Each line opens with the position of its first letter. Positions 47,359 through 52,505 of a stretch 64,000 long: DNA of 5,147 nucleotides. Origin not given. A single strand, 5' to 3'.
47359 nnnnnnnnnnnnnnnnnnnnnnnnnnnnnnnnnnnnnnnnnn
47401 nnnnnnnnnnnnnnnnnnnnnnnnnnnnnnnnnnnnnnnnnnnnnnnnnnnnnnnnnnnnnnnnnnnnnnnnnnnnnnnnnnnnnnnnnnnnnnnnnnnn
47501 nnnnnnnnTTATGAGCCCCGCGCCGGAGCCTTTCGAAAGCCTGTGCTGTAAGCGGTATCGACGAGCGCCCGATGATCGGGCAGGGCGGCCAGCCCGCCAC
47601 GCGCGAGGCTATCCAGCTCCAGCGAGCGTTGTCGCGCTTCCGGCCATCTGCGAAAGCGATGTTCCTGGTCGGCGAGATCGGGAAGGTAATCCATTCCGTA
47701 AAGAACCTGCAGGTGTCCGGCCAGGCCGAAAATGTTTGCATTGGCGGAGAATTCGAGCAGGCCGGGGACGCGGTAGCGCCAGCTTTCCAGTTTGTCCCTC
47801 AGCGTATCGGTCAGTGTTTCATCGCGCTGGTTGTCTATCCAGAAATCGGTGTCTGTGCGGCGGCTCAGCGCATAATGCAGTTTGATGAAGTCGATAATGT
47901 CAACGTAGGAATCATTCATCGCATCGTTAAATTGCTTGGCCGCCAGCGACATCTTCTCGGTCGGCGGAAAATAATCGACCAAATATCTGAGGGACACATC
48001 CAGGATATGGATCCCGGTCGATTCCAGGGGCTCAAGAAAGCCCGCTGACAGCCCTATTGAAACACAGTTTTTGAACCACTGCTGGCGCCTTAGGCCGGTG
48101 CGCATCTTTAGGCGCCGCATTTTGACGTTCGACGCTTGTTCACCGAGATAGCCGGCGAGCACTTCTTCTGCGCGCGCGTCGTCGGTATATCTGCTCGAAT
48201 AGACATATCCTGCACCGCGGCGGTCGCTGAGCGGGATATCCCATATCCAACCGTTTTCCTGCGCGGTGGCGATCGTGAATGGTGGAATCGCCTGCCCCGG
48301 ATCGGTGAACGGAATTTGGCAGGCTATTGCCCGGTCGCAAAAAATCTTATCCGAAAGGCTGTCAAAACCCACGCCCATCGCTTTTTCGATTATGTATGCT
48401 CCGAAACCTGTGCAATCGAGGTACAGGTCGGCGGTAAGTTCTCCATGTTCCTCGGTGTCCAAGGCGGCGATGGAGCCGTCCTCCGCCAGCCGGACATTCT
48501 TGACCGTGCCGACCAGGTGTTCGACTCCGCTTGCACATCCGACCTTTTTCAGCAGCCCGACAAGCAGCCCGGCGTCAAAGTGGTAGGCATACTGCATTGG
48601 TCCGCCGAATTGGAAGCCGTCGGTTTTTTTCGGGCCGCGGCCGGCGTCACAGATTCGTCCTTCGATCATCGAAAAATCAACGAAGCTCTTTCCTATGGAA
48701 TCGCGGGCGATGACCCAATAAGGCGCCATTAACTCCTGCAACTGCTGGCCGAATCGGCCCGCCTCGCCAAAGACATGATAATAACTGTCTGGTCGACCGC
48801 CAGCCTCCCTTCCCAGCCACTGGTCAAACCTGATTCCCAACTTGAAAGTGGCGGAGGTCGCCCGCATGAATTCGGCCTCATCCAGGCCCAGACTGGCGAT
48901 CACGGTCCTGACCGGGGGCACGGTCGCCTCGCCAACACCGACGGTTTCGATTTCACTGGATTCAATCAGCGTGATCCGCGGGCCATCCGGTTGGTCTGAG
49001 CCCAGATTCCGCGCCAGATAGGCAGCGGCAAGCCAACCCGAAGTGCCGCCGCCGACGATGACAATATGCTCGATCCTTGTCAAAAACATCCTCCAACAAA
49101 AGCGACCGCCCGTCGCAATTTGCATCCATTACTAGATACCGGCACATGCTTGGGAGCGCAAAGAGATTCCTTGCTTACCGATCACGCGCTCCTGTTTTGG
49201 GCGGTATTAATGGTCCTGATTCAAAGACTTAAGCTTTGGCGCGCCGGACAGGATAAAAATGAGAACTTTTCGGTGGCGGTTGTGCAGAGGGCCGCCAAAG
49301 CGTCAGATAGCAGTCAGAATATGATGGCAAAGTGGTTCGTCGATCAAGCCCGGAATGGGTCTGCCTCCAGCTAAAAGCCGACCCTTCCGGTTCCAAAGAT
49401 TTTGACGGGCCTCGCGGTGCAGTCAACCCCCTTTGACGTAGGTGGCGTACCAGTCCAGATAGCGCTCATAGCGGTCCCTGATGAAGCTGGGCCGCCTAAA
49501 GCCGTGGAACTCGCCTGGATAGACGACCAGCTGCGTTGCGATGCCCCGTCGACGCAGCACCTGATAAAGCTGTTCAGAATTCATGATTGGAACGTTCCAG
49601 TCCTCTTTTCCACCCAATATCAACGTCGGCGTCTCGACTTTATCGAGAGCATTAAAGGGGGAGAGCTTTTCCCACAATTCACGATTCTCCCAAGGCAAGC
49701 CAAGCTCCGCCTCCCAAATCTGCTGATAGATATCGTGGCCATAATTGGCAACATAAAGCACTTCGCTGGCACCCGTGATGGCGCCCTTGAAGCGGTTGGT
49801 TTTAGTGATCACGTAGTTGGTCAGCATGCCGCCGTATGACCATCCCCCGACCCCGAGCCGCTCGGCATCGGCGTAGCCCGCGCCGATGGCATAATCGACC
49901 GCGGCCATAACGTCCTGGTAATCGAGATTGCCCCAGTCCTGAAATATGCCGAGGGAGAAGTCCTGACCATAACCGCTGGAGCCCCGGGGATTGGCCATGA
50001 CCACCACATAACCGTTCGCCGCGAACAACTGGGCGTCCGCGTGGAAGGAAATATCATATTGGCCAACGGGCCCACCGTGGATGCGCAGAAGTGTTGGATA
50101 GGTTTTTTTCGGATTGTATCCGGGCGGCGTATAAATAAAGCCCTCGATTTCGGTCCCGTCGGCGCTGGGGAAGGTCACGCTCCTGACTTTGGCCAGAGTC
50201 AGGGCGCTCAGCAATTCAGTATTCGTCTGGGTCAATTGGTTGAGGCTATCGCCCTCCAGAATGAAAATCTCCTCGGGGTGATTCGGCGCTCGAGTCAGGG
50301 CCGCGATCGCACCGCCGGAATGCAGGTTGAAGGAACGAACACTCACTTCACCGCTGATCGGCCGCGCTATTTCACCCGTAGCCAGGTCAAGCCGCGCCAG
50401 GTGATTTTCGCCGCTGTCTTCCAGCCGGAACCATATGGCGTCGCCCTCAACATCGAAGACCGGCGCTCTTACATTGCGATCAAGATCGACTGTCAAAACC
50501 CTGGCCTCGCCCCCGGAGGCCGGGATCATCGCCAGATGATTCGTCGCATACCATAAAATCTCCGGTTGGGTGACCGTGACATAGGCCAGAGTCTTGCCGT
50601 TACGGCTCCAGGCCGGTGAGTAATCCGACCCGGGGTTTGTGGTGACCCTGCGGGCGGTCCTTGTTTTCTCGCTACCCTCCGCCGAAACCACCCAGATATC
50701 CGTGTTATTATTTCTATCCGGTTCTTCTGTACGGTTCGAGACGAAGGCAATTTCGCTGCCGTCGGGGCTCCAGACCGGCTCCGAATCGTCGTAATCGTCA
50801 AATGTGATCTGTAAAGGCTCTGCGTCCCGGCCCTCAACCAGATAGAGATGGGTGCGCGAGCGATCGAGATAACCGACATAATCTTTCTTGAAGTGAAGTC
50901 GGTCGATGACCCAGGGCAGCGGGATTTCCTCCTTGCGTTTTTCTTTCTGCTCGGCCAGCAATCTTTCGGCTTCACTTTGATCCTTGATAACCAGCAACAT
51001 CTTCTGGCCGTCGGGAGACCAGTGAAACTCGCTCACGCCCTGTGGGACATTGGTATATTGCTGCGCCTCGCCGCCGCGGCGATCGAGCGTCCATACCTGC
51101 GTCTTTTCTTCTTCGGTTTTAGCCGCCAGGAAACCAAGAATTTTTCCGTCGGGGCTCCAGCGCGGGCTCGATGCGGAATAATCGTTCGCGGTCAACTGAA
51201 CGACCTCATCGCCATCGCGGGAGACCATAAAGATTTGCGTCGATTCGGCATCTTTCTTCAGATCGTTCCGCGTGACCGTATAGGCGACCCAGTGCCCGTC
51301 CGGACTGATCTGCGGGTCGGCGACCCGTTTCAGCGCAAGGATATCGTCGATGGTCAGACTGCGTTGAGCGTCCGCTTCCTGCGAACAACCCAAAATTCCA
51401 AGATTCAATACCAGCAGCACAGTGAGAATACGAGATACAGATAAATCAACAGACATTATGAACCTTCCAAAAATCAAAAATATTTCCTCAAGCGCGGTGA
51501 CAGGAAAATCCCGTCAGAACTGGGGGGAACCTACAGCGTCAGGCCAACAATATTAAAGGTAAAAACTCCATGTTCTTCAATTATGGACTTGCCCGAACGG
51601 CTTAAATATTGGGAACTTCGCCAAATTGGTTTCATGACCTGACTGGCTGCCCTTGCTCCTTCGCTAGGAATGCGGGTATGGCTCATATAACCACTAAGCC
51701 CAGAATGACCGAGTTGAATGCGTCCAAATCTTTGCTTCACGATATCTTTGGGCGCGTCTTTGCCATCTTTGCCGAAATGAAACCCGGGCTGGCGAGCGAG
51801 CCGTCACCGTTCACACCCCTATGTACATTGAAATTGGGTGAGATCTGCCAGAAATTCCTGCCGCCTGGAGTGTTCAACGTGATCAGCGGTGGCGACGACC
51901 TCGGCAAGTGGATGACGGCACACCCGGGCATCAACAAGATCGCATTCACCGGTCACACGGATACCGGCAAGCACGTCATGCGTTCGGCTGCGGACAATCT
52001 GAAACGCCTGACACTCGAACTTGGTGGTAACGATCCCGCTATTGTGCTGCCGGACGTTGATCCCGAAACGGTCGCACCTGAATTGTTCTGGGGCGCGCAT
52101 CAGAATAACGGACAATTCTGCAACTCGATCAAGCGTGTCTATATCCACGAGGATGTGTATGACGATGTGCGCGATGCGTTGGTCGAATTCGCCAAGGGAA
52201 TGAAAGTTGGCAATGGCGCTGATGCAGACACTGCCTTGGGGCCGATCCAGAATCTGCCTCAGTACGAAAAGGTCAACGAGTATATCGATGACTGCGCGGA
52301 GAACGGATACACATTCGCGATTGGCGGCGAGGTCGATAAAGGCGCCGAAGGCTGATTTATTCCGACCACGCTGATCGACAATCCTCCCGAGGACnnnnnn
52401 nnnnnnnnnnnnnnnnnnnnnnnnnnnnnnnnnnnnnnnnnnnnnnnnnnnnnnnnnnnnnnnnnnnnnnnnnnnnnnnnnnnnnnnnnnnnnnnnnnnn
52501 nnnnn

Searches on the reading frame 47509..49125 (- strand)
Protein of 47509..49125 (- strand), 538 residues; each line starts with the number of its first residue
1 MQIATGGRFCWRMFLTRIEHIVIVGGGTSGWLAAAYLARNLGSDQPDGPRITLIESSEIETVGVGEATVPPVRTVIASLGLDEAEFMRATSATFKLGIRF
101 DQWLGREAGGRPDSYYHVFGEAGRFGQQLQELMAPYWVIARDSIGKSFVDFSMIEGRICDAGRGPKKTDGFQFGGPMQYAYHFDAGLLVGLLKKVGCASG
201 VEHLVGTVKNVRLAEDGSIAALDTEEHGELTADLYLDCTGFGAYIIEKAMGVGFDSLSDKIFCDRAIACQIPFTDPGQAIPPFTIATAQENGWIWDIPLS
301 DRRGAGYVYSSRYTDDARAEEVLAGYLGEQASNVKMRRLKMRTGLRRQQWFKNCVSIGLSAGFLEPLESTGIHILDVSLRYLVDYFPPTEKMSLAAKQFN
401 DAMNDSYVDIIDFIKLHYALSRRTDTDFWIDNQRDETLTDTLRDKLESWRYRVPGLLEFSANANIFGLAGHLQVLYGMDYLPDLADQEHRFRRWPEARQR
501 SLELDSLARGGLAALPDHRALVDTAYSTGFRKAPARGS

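Call 47: search_protein_families(library=pfam, proteins=[window:47509-49125:-], max_evalue=0.000001)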
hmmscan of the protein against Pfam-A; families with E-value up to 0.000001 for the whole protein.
window:47509-49125:- (538 aa): 1 family
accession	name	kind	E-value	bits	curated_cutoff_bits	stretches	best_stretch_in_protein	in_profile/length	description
PF04820.20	Trp_halogenase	-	1.6e-132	443.1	21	1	21-486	2-450/458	Tryptophan halogenase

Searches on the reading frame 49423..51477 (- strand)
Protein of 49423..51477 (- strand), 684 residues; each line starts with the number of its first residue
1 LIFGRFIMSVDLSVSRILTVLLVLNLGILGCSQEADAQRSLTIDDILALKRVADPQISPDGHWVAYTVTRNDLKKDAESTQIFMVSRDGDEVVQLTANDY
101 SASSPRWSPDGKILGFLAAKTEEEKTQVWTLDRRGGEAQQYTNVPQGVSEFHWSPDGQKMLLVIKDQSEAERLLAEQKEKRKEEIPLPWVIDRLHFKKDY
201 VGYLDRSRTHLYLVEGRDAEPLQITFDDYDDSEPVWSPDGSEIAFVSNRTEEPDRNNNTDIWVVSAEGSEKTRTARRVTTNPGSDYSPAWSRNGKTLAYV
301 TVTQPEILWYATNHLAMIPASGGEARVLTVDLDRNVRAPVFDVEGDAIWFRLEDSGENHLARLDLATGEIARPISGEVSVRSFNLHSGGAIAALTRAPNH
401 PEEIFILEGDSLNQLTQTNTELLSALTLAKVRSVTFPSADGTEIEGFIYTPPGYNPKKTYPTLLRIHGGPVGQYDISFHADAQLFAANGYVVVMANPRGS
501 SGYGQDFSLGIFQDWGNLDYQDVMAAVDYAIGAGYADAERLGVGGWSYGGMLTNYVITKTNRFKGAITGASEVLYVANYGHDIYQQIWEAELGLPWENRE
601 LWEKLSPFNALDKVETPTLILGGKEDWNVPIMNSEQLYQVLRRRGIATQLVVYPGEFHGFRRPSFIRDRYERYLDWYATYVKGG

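Call 47: search_protein_families(library=pfam, proteins=[window:49423-51477:-], max_evalue=0.000001)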
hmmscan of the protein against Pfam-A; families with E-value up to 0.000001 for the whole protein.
window:49423-51477:- (684 aa): 6 families
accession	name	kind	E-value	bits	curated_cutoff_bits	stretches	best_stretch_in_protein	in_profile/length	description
PF00326.27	Peptidase_S9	-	8.7e-52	176.1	22.6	1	477-682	2-211/213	Prolyl oligopeptidase family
PF07676.18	PD40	-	4.1e-25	87.6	20.9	1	224-263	4-38/38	WD40-like Beta Propeller Repeat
PF02129.25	Peptidase_S15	-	1.5e-14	54.8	23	1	440-585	1-134/262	X-Pro dipeptidyl-peptidase (S15 family)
PF00930.27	DPPIV_N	-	1.1e-10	41.2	22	0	50-143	43-142/354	Dipeptidyl peptidase IV (DPP IV) N-terminal region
PF01738.24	DLH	-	1.6e-09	38.1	21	1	520-665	78-193/217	Dienelactone hydrolase family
PF20434.5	BD-FAE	-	6.4e-08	32.8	26.8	0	448-641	3-215/215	BD-FAE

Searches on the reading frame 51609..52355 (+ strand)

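Call 47: search_protein_families(library=pfam, proteins=[window:51609-52355:+], max_evalue=0.000001)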
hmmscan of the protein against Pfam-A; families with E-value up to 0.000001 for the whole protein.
window:51609-52355:+ (248 aa): 1 family
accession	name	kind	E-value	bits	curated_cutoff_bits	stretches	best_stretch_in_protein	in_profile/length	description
PF00171.27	Aldedh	-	2.8e-56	191.5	23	1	65-243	161-341/461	Aldehyde dehydrogenase family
